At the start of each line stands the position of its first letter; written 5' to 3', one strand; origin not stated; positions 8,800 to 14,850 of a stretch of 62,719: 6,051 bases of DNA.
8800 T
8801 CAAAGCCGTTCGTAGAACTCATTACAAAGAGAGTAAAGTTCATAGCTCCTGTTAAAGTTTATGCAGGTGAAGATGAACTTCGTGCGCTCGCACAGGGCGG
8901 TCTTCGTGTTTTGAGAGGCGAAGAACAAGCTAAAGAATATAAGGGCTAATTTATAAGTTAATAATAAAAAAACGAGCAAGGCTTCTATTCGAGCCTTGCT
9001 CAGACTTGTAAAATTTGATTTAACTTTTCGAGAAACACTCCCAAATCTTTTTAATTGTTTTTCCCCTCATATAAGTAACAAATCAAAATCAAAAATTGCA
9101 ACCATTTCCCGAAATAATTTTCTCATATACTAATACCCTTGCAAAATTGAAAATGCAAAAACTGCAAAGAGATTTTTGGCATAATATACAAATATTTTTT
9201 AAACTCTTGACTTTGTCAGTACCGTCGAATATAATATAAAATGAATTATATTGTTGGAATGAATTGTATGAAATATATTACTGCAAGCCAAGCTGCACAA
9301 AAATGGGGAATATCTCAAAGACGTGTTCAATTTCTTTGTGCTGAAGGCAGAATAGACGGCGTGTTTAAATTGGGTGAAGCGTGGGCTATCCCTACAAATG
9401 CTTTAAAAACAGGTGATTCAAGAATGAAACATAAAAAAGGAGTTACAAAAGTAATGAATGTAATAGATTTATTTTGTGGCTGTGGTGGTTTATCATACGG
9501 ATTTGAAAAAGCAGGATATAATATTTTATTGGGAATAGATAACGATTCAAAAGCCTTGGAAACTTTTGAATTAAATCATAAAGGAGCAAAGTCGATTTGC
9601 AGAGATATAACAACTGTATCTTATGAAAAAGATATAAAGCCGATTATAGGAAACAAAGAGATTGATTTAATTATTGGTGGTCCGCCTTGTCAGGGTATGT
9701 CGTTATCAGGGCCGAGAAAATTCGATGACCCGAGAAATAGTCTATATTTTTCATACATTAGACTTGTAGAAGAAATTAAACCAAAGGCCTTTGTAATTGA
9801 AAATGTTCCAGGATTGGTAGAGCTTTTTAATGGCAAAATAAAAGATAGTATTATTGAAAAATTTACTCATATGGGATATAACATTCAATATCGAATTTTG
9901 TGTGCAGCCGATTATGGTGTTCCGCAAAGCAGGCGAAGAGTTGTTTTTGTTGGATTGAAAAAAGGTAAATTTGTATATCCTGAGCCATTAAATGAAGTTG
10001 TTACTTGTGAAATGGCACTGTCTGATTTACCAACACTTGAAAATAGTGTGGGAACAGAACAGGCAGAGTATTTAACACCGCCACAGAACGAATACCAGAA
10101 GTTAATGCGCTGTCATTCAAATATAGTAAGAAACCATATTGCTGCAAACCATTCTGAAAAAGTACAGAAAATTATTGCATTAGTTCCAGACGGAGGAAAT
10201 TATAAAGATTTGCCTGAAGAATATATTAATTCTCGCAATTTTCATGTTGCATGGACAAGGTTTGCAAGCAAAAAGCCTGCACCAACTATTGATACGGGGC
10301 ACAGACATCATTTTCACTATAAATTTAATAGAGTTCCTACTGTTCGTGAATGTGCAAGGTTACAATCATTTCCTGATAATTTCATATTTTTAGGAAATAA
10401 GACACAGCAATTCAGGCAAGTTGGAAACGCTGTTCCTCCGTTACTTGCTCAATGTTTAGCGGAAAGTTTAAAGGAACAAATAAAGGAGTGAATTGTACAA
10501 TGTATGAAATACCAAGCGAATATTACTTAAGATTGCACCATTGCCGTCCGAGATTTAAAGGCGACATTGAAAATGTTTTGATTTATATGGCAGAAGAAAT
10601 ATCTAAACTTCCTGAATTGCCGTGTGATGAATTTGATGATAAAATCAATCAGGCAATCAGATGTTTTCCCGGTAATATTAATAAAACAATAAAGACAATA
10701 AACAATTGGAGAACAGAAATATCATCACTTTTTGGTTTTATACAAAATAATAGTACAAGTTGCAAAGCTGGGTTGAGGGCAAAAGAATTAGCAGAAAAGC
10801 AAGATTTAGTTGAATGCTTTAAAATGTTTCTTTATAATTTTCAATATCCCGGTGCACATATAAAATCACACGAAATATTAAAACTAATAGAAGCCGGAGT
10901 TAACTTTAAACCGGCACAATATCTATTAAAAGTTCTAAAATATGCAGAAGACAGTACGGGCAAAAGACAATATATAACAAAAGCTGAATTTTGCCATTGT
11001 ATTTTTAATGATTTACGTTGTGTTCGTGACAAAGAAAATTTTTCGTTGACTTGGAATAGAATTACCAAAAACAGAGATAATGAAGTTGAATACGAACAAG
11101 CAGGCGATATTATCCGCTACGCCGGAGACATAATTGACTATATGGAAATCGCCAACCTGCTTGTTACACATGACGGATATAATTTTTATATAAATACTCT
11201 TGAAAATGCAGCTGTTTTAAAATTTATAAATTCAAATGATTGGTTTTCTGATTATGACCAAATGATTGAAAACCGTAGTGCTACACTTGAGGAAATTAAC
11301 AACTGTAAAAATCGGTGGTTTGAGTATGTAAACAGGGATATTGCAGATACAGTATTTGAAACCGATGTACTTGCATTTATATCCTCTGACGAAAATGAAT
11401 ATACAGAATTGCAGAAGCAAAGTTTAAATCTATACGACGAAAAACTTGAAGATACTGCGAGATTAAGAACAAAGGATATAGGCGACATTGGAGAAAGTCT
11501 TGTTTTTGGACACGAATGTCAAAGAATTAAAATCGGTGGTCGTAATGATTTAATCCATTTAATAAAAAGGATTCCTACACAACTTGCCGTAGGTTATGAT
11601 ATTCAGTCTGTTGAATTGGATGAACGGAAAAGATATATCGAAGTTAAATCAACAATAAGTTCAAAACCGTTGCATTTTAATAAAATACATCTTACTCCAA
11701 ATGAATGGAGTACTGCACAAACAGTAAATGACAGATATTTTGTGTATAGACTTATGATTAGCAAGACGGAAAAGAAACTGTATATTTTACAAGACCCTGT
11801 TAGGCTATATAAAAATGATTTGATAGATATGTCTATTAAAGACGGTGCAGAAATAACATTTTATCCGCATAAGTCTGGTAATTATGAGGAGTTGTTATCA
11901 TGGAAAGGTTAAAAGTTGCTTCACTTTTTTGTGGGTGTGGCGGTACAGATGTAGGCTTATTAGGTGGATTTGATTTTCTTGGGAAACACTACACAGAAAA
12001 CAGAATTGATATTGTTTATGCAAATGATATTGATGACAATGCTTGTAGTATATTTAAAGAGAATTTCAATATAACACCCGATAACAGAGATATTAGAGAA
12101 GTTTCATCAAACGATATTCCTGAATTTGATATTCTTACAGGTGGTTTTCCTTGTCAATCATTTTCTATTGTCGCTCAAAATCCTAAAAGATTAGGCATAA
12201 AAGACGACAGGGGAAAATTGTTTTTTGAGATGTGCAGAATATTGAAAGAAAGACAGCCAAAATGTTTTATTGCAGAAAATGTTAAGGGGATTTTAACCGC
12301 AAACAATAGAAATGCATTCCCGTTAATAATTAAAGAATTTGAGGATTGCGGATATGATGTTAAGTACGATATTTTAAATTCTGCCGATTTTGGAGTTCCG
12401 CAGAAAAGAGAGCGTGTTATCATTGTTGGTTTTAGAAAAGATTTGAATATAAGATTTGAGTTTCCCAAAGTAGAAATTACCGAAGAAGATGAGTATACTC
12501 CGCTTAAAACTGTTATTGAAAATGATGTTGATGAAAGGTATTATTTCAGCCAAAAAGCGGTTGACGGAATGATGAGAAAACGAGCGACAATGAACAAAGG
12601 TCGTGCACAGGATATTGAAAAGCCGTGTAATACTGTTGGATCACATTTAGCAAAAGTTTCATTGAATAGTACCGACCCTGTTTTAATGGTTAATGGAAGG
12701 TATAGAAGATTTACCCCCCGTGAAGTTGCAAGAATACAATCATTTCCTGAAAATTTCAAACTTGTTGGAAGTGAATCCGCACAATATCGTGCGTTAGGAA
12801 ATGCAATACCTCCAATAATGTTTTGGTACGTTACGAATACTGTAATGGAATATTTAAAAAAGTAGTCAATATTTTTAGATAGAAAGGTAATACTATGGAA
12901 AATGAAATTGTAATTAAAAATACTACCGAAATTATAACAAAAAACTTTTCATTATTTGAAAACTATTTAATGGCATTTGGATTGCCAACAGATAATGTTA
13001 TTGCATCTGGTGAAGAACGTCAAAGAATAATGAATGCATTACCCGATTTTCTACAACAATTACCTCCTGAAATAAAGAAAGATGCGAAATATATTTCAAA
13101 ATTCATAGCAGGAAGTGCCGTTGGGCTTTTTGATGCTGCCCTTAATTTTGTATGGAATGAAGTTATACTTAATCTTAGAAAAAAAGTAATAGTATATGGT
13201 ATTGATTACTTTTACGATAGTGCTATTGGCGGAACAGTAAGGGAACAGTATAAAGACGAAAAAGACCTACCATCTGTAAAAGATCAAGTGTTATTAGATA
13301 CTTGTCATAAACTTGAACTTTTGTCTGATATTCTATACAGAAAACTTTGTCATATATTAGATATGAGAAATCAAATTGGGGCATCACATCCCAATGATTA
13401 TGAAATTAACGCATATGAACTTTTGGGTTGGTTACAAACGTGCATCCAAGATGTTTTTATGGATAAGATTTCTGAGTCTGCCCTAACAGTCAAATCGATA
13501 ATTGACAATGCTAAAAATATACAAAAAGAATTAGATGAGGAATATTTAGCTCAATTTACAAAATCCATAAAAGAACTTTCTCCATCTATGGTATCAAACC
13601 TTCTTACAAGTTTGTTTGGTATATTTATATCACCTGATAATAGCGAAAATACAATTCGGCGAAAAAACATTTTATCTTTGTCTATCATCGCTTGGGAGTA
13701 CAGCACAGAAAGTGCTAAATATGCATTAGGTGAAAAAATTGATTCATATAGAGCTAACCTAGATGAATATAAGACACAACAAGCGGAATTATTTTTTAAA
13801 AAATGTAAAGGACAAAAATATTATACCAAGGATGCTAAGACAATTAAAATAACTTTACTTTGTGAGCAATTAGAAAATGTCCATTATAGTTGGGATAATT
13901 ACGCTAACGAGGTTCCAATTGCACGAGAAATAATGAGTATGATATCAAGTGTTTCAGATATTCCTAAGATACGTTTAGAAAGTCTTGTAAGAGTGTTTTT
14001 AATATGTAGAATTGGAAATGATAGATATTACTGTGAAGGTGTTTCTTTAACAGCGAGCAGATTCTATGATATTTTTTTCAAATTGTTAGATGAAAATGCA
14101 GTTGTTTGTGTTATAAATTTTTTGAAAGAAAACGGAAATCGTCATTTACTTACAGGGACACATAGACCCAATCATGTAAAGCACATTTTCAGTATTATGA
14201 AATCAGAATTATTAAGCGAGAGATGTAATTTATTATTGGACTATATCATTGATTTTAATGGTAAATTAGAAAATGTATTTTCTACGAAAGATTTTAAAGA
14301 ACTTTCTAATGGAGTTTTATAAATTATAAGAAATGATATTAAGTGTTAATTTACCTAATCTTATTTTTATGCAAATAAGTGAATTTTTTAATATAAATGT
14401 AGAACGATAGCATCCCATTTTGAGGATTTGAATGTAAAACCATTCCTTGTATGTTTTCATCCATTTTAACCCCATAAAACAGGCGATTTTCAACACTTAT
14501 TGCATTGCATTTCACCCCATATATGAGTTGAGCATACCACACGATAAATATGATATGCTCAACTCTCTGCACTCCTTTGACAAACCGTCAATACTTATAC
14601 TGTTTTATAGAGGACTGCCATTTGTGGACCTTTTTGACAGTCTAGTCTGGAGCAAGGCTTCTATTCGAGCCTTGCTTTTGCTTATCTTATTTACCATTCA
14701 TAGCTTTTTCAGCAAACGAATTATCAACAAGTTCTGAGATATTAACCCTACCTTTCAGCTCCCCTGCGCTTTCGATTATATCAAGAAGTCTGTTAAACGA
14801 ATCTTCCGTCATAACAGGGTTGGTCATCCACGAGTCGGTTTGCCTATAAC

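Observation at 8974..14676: AT-rich 5.6-kb island inserted inside the shared buk/SBP terminator hairpin, flanked by a perfect 27-bp direct repeat, with no recombinase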

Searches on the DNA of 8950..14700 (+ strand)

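Call 55: search_dna_similar(query=window:8950-14700:+, collection=plasmids, mode=distant, max_rows=15)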
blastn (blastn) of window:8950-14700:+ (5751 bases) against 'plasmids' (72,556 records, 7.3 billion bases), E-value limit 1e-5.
Records with a match: 71; places in all: 74; records where one place covers at least 80% of the query: 0.
Best place of each record, by identity: 80-90% 6; 60-80% 65.
By first word of the organism name: Escherichia 25; Klebsiella 12; Shigella 11; Clostridium 11; Bacillus 3; Acinetobacter 2; Enterobacter 2; Staphylococcus 2; Photobacterium 1; Lactococcus 1; and 1 more.
By predicted mobility (MOB-suite, as given by PLSDB): conjugative 45; non-mobilizable 23; mobilizable 3.
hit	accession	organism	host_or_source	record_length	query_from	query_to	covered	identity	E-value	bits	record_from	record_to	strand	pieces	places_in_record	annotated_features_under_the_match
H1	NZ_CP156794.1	Acinetobacter sp. ANC 7914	cattle,whole organism,cattle feces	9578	508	3877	39%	66.5%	1e-65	544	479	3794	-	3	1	DUF3883 domain-containing protein | DNA cytosine methyltransferase | dcm: DNA (cytosine-5-)-methyltransferase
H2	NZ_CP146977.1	Photobacterium damselae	Penaeus japonicus,shrimp farm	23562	505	3801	32%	67.1%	3e-73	496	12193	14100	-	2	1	DNA cytosine methyltransferase | dcm: DNA (cytosine-5-)-methyltransferase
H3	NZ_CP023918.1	Klebsiella pneumoniae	Homo sapiens,urine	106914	4111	4574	8%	67.3%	2e-30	143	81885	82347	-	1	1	hypothetical protein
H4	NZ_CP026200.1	Escherichia coli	Homo sapiens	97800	4111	4574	8%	67.3%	2e-30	143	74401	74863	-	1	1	hypothetical protein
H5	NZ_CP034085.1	Klebsiella pneumoniae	Homo sapiens,cell culture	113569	4111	4574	8%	67.3%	2e-30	143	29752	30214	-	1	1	hypothetical protein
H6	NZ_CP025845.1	Escherichia coli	Homo sapiens,stool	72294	4111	4574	8%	67.3%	2e-30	143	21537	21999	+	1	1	hypothetical protein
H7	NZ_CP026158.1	Klebsiella pneumoniae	Homo sapiens,sputum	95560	4111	4574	8%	67.3%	2e-30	143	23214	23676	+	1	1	hypothetical protein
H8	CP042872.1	Escherichia coli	food,raw milk cheese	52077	4111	4574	8%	67.3%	2e-30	143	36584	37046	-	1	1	hypothetical protein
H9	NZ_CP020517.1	Escherichia coli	Homo sapiens,human,urine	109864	4111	4574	8%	67.3%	2e-30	143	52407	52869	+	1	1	hypothetical protein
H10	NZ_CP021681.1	Escherichia coli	-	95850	4111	4574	8%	67.3%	2e-30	143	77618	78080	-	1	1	hypothetical protein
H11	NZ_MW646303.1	Escherichia coli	-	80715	4111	4574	8%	67.3%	2e-30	143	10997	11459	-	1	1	hypothetical protein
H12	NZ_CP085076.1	Escherichia coli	Homo sapiens,pure culture,sputum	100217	4111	4574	8%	67.3%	2e-30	143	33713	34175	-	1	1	hypothetical protein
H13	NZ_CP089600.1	Klebsiella pneumoniae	Homo sapiens,sputum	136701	4111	4574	8%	67.3%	2e-30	143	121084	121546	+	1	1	hypothetical protein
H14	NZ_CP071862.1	Enterobacter cloacae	swine,genomic assembly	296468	4111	4574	8%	67.3%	2e-30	143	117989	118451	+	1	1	hypothetical protein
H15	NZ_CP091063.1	Klebsiella pneumoniae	Homo sapiens,sputum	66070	4111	4574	8%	67.3%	2e-30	143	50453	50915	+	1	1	hypothetical protein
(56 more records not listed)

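Call 56: search_dna_similar(query=window:8950-14700:+, collection=phages, mode=distant, max_rows=15)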
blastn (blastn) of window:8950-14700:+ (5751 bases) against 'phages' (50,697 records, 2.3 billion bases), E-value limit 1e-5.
Records with a match: 3; places in all: 3; records where one place covers at least 80% of the query: 0.
Best place of each record, by identity: 80-90% 1; 60-80% 2.
By first word of the organism name: Pasteurella 1; Vibrio 1; Dolichospermum 1.
By host as written in the record: Pasteurella multocida Past18 1; - 1; Dolichospermum flos-aquae 1.
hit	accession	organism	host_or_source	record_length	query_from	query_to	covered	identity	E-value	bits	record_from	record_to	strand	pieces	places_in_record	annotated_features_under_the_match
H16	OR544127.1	Pasteurella phage Pmp10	Pasteurella multocida Past18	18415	3057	3221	3%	68.9%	2e-6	63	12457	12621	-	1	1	DNA methyltransferase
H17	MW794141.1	Vibrio phage ICP1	rice water stool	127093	3428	3518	2%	75.8%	2e-6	63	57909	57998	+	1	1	hypothetical protein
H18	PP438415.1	Dolichospermum phage Dfl-JY23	Dolichospermum flos-aquae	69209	1377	1440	1%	81.3%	2e-6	63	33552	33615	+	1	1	DNA-cytosine methyltransferase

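Call 57: get_annotated_region(hit=H4, flank=5000)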
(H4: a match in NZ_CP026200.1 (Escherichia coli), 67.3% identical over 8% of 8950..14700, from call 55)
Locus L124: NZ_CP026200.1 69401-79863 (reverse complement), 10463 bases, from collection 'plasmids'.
description: Escherichia coli strain ECONIH6 plasmid pECO-6dfa, complete sequence
organism: Escherichia coli (NCBI taxid 562)
taxonomy: Bacteria; Pseudomonadota; Gammaproteobacteria; Enterobacterales; Enterobacteriaceae; Escherichia; Escherichia coli
host: -; source: Homo sapiens; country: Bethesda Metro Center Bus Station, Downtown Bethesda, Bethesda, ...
typing (MOB-suite, as given by PLSDB): conjugative; replicon IncY; relaxase MOBC; mating-pair formation MPF_T
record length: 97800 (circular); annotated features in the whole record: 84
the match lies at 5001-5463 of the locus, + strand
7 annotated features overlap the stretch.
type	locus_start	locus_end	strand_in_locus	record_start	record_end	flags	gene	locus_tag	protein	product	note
CDS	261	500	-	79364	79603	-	relB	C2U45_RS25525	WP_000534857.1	type II toxin-antitoxin system antitoxin RelB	-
CDS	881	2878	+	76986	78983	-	betT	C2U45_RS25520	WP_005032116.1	choline BCCT transporter BetT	GO:0071705 - nitrogen compound transport [Evidence IEA]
CDS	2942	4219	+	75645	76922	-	-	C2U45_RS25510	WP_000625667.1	DUF2254 domain-containing protein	-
CDS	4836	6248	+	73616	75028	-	-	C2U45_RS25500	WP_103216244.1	hypothetical protein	-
CDS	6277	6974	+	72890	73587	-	-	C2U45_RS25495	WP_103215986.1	IS1-like element IS1A family transposase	GO:0006313 - DNA transposition [Evidence IEA]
CDS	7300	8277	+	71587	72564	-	-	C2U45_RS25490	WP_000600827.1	tyrosine-type recombinase/integrase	GO:0015074 - DNA integration [Evidence IEA]; GO:0006310 - DNA recombination [Evidence IEA]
CDS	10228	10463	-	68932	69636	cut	-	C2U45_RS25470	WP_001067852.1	IS6-like element IS26 family transposase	GO:0006313 - DNA transposition [Evidence IEA]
